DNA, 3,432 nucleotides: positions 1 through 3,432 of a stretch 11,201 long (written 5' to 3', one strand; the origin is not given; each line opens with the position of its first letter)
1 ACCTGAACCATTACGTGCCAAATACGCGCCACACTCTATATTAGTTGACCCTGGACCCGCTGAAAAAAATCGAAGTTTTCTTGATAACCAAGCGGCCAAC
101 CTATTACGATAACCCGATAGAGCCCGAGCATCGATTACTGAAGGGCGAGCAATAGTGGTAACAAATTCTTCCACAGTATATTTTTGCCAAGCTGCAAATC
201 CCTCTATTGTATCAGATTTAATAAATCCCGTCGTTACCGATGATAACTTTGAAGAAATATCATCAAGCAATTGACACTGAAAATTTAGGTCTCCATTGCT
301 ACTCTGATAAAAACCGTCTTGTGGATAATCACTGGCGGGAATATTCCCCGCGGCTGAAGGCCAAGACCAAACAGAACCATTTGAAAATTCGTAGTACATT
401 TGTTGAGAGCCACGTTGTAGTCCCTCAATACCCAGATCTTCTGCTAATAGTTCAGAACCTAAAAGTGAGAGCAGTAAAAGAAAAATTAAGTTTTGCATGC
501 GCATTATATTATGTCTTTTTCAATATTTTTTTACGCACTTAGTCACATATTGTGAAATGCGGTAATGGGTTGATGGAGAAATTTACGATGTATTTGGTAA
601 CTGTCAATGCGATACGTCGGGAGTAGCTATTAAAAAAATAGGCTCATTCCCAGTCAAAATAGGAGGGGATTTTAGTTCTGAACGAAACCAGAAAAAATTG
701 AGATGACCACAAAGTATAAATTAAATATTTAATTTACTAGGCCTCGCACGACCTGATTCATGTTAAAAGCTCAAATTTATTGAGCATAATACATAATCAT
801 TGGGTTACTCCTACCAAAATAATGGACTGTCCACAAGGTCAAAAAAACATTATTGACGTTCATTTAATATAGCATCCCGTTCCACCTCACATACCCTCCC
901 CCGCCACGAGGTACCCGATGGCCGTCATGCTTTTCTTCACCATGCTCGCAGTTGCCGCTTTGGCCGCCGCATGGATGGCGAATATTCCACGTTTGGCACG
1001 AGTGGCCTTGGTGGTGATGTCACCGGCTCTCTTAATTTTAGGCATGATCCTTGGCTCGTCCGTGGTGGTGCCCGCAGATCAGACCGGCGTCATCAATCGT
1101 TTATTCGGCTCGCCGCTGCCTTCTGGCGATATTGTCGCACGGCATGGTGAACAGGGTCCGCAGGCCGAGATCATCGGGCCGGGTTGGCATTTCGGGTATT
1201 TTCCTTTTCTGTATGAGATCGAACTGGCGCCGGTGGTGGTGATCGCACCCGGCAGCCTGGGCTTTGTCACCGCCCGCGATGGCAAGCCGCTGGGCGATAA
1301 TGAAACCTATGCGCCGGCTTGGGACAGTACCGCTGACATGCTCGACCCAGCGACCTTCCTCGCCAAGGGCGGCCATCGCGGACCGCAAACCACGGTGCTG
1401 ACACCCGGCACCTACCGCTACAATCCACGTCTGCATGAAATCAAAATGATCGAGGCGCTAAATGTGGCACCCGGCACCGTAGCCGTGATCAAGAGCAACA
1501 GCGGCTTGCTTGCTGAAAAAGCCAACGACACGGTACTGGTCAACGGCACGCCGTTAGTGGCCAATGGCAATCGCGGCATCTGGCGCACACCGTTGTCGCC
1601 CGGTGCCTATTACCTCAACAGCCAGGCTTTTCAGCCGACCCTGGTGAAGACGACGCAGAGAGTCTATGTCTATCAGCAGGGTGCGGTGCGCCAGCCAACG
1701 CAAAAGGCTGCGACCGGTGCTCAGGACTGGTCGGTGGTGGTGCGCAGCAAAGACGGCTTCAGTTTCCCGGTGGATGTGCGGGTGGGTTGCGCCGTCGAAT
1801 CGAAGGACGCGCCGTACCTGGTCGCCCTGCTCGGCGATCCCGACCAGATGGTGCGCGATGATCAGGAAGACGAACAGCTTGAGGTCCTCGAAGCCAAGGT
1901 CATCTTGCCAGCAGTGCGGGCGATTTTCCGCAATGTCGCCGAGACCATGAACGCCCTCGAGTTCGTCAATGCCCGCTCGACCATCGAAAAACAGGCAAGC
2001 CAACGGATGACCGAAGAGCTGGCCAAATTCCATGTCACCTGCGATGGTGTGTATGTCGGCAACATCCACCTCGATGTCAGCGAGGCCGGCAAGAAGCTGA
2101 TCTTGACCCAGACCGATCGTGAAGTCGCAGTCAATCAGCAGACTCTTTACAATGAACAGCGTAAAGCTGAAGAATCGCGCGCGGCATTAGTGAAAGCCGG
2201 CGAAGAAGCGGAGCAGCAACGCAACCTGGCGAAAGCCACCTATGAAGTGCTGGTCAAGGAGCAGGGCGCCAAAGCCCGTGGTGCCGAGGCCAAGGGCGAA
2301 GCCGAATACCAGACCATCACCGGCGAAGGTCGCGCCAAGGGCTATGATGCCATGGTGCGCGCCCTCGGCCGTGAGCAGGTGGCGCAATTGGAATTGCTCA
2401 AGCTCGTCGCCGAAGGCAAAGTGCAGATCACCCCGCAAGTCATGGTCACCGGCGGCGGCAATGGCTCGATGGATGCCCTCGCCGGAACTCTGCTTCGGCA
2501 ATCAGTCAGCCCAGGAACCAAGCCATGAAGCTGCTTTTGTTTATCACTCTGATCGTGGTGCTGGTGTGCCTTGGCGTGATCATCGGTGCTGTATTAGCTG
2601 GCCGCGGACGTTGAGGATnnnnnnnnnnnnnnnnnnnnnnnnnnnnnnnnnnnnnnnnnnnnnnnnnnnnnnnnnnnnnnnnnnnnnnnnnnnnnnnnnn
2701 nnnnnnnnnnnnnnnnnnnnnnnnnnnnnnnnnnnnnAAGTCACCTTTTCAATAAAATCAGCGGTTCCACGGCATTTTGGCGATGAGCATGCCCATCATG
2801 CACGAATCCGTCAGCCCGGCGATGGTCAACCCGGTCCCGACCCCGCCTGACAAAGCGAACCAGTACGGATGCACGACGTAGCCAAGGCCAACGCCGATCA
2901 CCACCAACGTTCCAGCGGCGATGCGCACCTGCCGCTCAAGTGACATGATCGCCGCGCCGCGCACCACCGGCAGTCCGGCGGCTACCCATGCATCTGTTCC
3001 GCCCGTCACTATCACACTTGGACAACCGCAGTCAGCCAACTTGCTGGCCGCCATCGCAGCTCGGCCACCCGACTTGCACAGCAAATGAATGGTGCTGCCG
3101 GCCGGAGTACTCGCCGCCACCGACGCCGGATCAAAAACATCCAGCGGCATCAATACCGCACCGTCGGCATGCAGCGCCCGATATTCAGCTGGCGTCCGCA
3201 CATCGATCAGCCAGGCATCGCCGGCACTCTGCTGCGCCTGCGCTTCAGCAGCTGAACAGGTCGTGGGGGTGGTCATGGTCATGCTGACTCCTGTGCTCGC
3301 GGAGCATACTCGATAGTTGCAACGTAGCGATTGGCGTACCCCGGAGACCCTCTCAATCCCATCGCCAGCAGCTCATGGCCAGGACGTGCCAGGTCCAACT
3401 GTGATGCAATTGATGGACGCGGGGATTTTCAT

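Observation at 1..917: Low-GC foreign segment carrying a secreted protein of unknown function abuts the flotillin gene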

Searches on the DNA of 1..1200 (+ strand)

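Call 19: search_rna_families(source=window, start=1, end=1200, threshold=evalue, max_evalue=1)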
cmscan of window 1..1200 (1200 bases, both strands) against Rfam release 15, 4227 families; matches with E-value up to 1: 1.
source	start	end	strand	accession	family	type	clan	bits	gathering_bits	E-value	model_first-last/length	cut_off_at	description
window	460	543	-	RF00314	snoZ182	Gene; snRNA; snoRNA; CD-box;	-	20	80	0.85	1-92/92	no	Small nucleolar RNA Z182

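Call 77: search_dna_similar(query=window:1-917:+, collection=plasmids, mode=distant, max_evalue=0.001)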
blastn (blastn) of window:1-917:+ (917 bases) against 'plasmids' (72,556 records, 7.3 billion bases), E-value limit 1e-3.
No match.

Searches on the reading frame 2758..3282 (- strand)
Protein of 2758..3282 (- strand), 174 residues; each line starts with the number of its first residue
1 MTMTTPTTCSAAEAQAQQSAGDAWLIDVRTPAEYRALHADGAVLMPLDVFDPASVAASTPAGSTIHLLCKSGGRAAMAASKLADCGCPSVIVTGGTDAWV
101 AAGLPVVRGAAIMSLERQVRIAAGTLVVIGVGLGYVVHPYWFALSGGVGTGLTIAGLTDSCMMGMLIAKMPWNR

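Call 7: search_protein_families(library=pfam, proteins=[window:2758-3282:-], max_evalue=0.01)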
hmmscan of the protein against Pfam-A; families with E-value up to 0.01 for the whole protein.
window:2758-3282:- (174 aa): 2 families
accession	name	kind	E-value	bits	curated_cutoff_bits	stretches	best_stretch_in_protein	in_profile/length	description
PF00581.25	Rhodanese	-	1.5e-10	41.8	22.2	1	10-101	1-101/102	Rhodanese-like domain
PF11127.14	YgaP-like_TM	-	2.6e-05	24.7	25.3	1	114-167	7-58/66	Inner membrane protein YgaP-like, transmembrane domain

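Call 67: find_encoding_contigs(protein=window:2758-3282:-, flank=10000, max_places=10)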
Protein window:2758-3282:- (174 aa): 2 contigs read that carry it; 2 places shown.
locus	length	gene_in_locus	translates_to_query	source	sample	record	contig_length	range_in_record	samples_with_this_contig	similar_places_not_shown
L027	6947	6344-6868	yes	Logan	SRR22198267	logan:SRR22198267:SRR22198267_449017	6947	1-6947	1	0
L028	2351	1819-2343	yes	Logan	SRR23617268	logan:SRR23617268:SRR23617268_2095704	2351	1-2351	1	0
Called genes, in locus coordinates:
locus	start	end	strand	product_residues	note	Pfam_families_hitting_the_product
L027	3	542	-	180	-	?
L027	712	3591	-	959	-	PF01565:FAD_binding_4, PF02913:FAD-oxidase_C, PF13183:Fer4_8 (weak)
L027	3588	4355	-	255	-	PF02311:AraC_binding (weak), PF07883:Cupin_2 (weak), PF00165:HTH_AraC (weak), PF12833:HTH_18, PF00165:HTH_AraC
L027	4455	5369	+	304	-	PF01156:IU_nuc_hydro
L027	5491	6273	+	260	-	PF02900:LigB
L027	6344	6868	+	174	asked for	PF00581:Rhodanese, PF11127:YgaP-like_TM (faint)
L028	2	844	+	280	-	?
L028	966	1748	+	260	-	PF02900:LigB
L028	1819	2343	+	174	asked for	PF00581:Rhodanese, PF11127:YgaP-like_TM (faint)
